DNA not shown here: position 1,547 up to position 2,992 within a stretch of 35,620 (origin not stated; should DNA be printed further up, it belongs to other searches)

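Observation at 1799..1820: The same 22 nt of GC-rich sequence lies inside two unrelated CDSs in opposite orientations relative to the reading frame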

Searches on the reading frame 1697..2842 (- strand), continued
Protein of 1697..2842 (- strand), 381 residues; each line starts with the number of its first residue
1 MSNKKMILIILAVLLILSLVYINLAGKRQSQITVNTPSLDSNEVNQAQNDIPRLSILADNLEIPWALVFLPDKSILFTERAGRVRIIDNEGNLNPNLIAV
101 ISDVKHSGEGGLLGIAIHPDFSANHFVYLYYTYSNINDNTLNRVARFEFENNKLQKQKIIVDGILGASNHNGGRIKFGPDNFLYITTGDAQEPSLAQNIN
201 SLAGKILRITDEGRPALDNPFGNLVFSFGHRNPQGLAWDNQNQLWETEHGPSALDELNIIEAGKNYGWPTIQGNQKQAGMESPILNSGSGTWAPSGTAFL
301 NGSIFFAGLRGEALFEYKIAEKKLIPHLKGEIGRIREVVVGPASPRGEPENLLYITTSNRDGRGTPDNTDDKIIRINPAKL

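Call 21: find_encoding_contigs(protein=P0002, flank=10000, max_places=2)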
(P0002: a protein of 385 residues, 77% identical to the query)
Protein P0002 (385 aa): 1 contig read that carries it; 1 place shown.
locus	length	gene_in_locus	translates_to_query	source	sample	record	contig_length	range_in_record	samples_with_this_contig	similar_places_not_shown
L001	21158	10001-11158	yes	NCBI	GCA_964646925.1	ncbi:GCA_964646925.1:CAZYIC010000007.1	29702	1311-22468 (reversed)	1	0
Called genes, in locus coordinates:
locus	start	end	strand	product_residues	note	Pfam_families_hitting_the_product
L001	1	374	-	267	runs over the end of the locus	PF23441:SDR, PF00106:adh_short, PF08659:KR, PF13561:adh_short_C2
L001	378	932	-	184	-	PF03703:bPH_2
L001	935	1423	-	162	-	PF04173:DoxD (weak), PF07681:DoxX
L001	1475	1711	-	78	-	-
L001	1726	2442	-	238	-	PF00156:Pribosyltran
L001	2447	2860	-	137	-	PF00011:HSP20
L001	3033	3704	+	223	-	PF00027:cNMP_binding, PF00325:Crp (faint), PF13545:HTH_Crp_2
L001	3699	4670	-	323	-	PF03741:TerC, PF04332:DUF475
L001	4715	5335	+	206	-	PF00561:Abhydrolase_1 (weak), PF07819:PGAP1 (faint), PF12146:Hydrolase_4 (faint), PF02450:LCAT (weak)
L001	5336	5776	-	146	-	PF01641:SelR, PF24046:At4g08330 (faint)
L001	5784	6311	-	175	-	PF00186:DHFR_1, PF01872:RibD_C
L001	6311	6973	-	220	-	PF02592:Vut_1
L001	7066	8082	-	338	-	PF07224:Chlorophyllase, PF01738:DLH (faint), PF20434:BD-FAE (faint), PF12146:Hydrolase_4 (faint), PF00326:Peptidase_S9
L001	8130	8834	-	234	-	PF13399:LytR_C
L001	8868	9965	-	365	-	PF01738:DLH (faint), PF02129:Peptidase_S15 (weak), PF20434:BD-FAE (faint), PF00561:Abhydrolase_1 (weak), PF02230:Abhydrolase_2 (faint), PF12146:Hydrolase_4, PF12697:Abhydrolase_6 (weak), PF00326:Peptidase_S9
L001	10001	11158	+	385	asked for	PF07995:GSDH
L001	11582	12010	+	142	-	PF01936:NYN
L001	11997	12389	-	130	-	PF02661:Fic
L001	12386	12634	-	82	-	PF04014:MazE_antitoxin (weak)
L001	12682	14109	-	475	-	PF00133:tRNA-synt_1 (faint), PF01406:tRNA-synt_1e, PF01921:tRNA-synt_1f (weak), PF09334:tRNA-synt_1g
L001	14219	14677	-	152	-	-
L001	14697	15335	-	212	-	PF21176:RecR_HhH, PF13662:Toprim_4, PF01751:Toprim, PF21175:RecR_C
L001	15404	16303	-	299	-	PF13793:Pribosyltran_N, PF14572:Pribosyl_synth, PF00156:Pribosyltran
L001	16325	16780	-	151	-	PF04545:Sigma70_r4 (faint)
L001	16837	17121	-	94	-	PF02575:YbaB_DNA_bd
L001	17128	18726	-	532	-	PF13177:DNA_pol3_delta2 (weak), PF13401:AAA_22 (faint), PF07728:AAA_5 (faint), PF13177:DNA_pol3_delta2, PF00004:AAA (weak), PF22608:DNAX_ATPase_lid (weak)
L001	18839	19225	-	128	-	PF02130:YbeY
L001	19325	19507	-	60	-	PF01165:Ribosomal_S21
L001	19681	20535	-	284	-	PF00561:Abhydrolase_1, PF12146:Hydrolase_4, PF12697:Abhydrolase_6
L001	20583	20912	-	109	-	PF11969:DcpS_C, PF01230:HIT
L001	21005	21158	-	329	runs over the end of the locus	-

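Call 22: find_encoding_contigs(protein=P0008, flank=10000, max_places=2)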
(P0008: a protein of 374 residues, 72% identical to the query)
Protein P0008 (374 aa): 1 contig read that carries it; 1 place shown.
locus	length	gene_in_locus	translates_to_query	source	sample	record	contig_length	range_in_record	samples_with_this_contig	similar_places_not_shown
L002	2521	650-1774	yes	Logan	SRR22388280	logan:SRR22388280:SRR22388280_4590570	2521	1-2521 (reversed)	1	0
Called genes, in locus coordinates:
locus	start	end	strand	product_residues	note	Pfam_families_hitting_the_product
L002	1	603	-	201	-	?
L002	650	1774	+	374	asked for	PF07995:GSDH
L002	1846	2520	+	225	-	?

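Call 23: find_encoding_contigs(protein=P0074, flank=10000, max_places=2)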
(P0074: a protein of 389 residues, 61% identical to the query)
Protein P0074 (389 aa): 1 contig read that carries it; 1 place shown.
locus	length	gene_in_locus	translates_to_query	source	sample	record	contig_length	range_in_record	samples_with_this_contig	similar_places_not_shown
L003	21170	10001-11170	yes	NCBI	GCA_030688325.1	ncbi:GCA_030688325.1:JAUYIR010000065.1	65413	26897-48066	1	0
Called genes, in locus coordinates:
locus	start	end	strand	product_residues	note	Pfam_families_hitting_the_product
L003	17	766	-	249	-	PF13399:LytR_C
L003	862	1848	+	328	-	PF13354:Beta-lactamase2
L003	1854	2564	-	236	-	-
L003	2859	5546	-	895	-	PF02450:LCAT, PF07819:PGAP1, PF00561:Abhydrolase_1 (faint), PF02089:Palm_thioest, PF05057:DUF676 (weak), PF24096:DUF7379 (weak)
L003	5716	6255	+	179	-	-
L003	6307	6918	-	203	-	PF03734:YkuD (weak)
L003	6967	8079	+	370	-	PF13529:Peptidase_C39_2, PF03412:Peptidase_C39, PF07719:TPR_2 (faint), PF13181:TPR_8 (faint)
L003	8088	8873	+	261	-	-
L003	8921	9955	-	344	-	PF05448:AXE1 (faint), PF02129:Peptidase_S15, PF20434:BD-FAE (faint), PF12146:Hydrolase_4, PF00561:Abhydrolase_1 (weak), PF12697:Abhydrolase_6 (weak), PF00326:Peptidase_S9, PF01738:DLH (weak), +1 more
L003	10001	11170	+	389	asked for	PF07995:GSDH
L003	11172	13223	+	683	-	PF00912:Transgly, PF00905:Transpeptidase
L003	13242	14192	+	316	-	PF01207:Dus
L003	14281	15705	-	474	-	PF01406:tRNA-synt_1e, PF01921:tRNA-synt_1f (faint), PF00133:tRNA-synt_1 (weak), PF09334:tRNA-synt_1g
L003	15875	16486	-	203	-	-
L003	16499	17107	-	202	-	PF21176:RecR_HhH, PF01751:Toprim, PF13662:Toprim_4, PF21175:RecR_C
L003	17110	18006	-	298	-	PF13793:Pribosyltran_N, PF00156:Pribosyltran, PF14572:Pribosyl_synth, PF14681:UPRTase (weak)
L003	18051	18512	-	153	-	-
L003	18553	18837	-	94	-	PF02575:YbaB_DNA_bd (weak)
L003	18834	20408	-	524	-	PF13177:DNA_pol3_delta2 (weak), PF13401:AAA_22 (weak), PF07728:AAA_5 (faint), PF13177:DNA_pol3_delta2, PF00004:AAA (weak), PF22608:DNAX_ATPase_lid (faint), PF12169:DNA_pol3_gamma3 (weak)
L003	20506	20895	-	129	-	PF02130:YbeY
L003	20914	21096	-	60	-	PF01165:Ribosomal_S21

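Call 27: find_encoding_contigs(protein=P0003, flank=10000, max_places=2)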
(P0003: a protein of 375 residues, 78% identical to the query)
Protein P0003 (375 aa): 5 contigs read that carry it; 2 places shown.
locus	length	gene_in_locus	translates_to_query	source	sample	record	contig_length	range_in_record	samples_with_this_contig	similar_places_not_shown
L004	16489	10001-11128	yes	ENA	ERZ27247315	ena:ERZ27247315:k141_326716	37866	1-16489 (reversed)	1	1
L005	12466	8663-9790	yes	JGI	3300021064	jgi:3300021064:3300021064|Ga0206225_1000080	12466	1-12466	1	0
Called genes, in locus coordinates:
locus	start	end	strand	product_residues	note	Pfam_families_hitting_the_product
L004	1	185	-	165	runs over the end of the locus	PF07610:DUF1573, PF22544:HYDIN_VesB_CFA65-like_Ig (weak)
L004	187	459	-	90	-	PF02583:Trns_repr_metal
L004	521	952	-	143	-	PF07884:VKOR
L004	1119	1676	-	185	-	PF03703:bPH_2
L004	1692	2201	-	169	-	PF04173:DoxD (weak), PF07681:DoxX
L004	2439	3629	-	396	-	PF12704:MacB_PCD, PF02687:FtsX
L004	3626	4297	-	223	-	PF02463:SMC_N (faint), PF13555:AAA_29 (faint), PF00005:ABC_tran, PF13304:AAA_21 (faint)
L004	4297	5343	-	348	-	PF25917:BSH_RND, PF25973:BSH_CzcB (faint), PF25954:Beta-barrel_RND_2 (weak), PF25990:Beta-barrel_YknX (weak), PF25975:CzcB_C, PF25989:YknX_C (weak)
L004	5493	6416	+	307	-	-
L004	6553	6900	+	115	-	-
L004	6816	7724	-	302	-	PF03741:TerC, PF04332:DUF475, PF03741:TerC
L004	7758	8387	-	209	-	PF13399:LytR_C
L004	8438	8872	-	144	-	PF00293:NUDIX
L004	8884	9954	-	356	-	PF02129:Peptidase_S15, PF20434:BD-FAE (faint), PF02230:Abhydrolase_2 (faint), PF12146:Hydrolase_4, PF00561:Abhydrolase_1 (weak), PF12697:Abhydrolase_6 (weak), PF00326:Peptidase_S9, PF01738:DLH (weak)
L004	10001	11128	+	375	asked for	PF07995:GSDH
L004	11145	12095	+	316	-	PF01207:Dus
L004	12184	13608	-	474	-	PF00133:tRNA-synt_1 (faint), PF01406:tRNA-synt_1e, PF01921:tRNA-synt_1f (faint), PF09334:tRNA-synt_1g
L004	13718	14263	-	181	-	-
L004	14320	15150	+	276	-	-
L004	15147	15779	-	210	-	PF21176:RecR_HhH, PF01751:Toprim, PF13662:Toprim_4, PF21175:RecR_C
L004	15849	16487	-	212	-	?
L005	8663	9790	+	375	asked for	PF07995:GSDH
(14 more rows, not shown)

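Call 29: find_encoding_contigs(protein=P0001, flank=10000, max_places=6)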
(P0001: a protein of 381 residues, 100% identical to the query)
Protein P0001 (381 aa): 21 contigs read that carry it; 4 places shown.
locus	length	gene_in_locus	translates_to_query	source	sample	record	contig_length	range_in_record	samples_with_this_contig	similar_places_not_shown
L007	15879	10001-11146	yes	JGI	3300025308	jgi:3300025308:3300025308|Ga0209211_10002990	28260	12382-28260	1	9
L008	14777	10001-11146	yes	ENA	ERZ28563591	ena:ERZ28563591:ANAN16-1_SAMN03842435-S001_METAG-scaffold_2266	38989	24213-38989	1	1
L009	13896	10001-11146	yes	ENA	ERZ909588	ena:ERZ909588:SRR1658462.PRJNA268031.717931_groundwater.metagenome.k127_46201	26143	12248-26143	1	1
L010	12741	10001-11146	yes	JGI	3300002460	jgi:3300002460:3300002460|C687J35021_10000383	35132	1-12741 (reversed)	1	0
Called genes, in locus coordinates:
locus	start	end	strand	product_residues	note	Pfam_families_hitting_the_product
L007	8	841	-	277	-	-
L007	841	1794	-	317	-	-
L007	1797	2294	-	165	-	PF07610:DUF1573, PF22544:HYDIN_VesB_CFA65-like_Ig (weak)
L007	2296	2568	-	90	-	PF02583:Trns_repr_metal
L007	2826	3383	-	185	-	PF03703:bPH_2 (weak)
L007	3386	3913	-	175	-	PF04173:DoxD, PF07681:DoxX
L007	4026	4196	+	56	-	-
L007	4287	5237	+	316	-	-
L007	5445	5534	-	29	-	-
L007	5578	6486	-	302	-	PF03741:TerC, PF04332:DUF475, PF03741:TerC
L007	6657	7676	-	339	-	PF07224:Chlorophyllase (weak), PF01738:DLH (faint), PF00326:Peptidase_S9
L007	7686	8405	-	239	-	PF13399:LytR_C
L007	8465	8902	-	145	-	PF00293:NUDIX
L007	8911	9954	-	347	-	PF05448:AXE1 (faint), PF02129:Peptidase_S15, PF20434:BD-FAE (faint), PF00561:Abhydrolase_1 (weak), PF12146:Hydrolase_4, PF12697:Abhydrolase_6, PF00326:Peptidase_S9, PF01738:DLH (weak), +1 more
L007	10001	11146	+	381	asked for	PF07995:GSDH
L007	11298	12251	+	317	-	PF01207:Dus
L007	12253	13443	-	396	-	-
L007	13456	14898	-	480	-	PF00133:tRNA-synt_1 (faint), PF01406:tRNA-synt_1e, PF09334:tRNA-synt_1g (weak), PF09190:DALR_2 (weak)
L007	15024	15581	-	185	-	-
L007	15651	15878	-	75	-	?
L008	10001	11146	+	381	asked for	PF07995:GSDH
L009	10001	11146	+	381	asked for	PF07995:GSDH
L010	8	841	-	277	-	-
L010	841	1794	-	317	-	-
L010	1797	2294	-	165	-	PF07610:DUF1573, PF22544:HYDIN_VesB_CFA65-like_Ig (weak)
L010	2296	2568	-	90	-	PF02583:Trns_repr_metal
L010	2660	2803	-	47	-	-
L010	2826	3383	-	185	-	PF03703:bPH_2 (weak)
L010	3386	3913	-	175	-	-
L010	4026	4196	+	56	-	-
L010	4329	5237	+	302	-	-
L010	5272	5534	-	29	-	-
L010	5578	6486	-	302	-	PF03741:TerC, PF04332:DUF475, PF03741:TerC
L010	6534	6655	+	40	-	-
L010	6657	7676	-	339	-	PF07224:Chlorophyllase (weak), PF01738:DLH (faint), PF00326:Peptidase_S9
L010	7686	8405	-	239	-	PF13399:LytR_C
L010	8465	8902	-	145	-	PF00293:NUDIX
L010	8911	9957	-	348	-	PF05448:AXE1 (faint), PF02129:Peptidase_S15, PF20434:BD-FAE (faint), PF00561:Abhydrolase_1 (weak), PF12146:Hydrolase_4, PF12697:Abhydrolase_6, PF00326:Peptidase_S9, PF01738:DLH (weak), +1 more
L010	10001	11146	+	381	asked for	PF07995:GSDH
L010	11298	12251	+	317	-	PF01207:Dus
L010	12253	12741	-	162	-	?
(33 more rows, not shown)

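Call 47: find_encoding_contigs(protein=P0006, flank=5000, max_places=2)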
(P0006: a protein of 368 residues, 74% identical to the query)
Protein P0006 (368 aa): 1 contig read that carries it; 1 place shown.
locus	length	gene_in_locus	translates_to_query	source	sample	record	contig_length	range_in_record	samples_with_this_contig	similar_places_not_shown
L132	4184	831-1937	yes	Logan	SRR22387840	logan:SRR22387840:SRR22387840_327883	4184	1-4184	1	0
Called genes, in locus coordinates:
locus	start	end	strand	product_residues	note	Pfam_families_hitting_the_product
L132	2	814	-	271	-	?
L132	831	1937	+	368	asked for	PF07995:GSDH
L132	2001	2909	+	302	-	PF01207:Dus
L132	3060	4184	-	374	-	?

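Call 48: find_encoding_contigs(protein=P0011, flank=5000, max_places=2)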
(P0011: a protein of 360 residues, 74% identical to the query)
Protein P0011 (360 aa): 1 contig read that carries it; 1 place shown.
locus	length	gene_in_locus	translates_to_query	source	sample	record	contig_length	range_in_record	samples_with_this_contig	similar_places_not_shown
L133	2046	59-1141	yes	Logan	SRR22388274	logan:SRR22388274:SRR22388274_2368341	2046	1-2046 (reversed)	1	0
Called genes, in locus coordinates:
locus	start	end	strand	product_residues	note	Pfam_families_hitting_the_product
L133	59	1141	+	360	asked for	PF07995:GSDH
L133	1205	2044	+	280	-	?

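Call 64: list_cluster_members(proteins=[P0001, P0121])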
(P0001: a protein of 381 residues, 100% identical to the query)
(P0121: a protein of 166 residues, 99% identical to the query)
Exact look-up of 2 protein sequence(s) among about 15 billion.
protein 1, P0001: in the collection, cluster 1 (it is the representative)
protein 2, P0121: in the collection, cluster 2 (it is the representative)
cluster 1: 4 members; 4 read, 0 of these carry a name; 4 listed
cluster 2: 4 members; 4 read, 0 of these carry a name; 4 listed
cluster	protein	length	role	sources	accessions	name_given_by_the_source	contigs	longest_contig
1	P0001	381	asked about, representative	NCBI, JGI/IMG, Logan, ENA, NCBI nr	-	-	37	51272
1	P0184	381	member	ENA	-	-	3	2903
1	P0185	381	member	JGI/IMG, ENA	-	-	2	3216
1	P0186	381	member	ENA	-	-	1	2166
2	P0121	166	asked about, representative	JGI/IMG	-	-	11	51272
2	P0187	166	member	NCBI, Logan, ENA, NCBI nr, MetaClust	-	-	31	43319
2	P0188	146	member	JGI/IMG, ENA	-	-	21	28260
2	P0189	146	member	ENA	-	-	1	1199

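Call 77: find_encoding_contigs(protein=P0084, flank=3000, max_places=1)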
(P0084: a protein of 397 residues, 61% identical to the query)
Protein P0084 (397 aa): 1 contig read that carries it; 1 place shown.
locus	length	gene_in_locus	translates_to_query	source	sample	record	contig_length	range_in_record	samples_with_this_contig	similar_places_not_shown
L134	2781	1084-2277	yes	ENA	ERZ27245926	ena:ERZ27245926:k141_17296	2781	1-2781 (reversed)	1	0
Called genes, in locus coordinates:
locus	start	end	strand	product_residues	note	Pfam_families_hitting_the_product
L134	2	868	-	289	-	?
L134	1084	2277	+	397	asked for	PF07995:GSDH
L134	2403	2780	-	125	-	?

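Call 78: find_encoding_contigs(protein=P0005, flank=3000, max_places=1)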
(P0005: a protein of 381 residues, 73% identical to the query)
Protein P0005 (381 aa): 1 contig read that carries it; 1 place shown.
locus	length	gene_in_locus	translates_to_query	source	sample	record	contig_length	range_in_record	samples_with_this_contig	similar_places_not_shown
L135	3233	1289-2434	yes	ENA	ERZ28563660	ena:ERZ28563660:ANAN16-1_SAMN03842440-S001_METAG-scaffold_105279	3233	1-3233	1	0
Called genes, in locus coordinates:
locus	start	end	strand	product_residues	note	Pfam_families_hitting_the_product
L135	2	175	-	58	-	?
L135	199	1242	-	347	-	PF05448:AXE1 (faint), PF02129:Peptidase_S15, PF01738:DLH (faint), PF02230:Abhydrolase_2 (faint), PF00561:Abhydrolase_1 (weak), PF12146:Hydrolase_4, PF12697:Abhydrolase_6 (weak), PF00326:Peptidase_S9, +1 more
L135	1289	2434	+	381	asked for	PF07995:GSDH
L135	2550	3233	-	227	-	?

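Call 97: predict_structure(alignment_id=A2)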
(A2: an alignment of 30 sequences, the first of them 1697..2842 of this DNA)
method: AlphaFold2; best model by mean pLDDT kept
length: 381 residues; sequences in the alignment: 30
mean_pLDDT: 86.3   pTM: 0.83
mean pLDDT of the five models: 86.3, 85.4, 85.1, 84.4, 80.2
residues with pLDDT >= 90: 237; 70-90: 96; 50-70: 21; < 50: 27
segments of 3 or more residues with pLDDT < 50: 24-46, 345-347
pLDDT, mean of each block of 10 residues (from residue 1): 83 84 44 32 49 91 94 94 95 95 91 96 97 89 97 96 90 94 93 90 96 97 96 92 92 82 92 86 90 91 89 85 91 91 57 90 76 92 90
secondary structure, 60 per line:
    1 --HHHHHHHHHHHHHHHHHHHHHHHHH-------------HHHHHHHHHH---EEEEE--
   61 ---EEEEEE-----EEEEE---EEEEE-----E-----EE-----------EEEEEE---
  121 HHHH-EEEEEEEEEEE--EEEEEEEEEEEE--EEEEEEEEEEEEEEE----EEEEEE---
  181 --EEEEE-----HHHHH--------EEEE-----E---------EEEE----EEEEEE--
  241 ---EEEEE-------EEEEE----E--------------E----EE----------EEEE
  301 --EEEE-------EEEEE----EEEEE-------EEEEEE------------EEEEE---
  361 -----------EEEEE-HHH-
elements in order: H3-27 H41-50 E54-58 E64-69 E75-79 E83-87 E112-117 H121-124 E126-136 E139-150 E153-167 E172-177 E183-187 H193-197 E206-209 E225-228 E233-238 E244-248 E256-260 E297-300 E303-306 E314-318 E323-327 E335-340 E353-357 E372-376
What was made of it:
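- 1799..1819 (-): E21 copy: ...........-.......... read on the minus strand. It is translated in frame as (P)ASPRGE(P) within the GSDH gene. It falls in the low-confidence loop 345-347 between strands 335-340 and 353-357 of an otherwise confident AlphaFold model (call 97).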
